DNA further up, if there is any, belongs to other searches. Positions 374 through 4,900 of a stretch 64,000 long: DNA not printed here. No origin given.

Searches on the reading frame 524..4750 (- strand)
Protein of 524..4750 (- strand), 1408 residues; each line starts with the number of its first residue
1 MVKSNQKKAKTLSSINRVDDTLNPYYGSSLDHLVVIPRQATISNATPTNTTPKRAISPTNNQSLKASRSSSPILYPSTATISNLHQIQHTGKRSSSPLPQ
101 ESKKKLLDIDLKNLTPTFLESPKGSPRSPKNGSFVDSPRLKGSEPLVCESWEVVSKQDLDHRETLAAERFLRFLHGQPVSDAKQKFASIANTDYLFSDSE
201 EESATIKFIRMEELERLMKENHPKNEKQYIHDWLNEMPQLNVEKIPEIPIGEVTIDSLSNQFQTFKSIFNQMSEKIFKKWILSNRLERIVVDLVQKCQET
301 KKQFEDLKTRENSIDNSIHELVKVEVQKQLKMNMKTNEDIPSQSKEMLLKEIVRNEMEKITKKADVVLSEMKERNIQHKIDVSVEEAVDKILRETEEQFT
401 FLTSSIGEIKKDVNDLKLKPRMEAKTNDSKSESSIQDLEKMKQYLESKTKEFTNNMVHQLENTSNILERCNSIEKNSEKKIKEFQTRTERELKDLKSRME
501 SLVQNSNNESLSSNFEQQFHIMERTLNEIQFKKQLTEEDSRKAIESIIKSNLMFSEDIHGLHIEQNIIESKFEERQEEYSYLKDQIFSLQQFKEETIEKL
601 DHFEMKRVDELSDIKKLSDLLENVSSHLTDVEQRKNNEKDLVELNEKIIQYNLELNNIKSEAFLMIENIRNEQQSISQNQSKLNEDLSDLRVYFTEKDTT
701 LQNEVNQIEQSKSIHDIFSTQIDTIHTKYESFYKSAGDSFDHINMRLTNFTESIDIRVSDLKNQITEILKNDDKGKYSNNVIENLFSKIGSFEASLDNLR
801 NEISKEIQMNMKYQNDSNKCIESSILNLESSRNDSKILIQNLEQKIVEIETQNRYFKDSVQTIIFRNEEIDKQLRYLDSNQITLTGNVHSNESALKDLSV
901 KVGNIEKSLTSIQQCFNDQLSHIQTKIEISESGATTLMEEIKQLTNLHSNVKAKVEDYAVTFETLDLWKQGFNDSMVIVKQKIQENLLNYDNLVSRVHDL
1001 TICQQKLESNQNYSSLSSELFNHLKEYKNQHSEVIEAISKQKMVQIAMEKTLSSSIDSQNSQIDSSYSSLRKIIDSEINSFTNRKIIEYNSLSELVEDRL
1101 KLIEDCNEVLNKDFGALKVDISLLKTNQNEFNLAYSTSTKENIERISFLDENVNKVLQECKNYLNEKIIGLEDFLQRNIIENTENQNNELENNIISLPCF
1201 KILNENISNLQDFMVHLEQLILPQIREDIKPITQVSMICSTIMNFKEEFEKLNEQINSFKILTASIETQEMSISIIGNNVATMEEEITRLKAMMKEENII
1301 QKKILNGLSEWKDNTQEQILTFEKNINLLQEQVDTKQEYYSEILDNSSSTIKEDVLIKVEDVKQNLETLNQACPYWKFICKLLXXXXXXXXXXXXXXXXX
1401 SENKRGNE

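Call 13: search_protein_families(library=pfam, proteins=[window:524-4750:-], max_evalue=0.001)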
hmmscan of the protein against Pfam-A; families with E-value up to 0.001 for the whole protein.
window:524-4750:- (1408 aa): 0 families

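Call 75: search_solved_structures(query=window:602-4750:-, max_evalue=0.001)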
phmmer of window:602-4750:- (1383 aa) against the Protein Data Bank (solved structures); distinct sequences matched with E-value up to 0.001: 0.
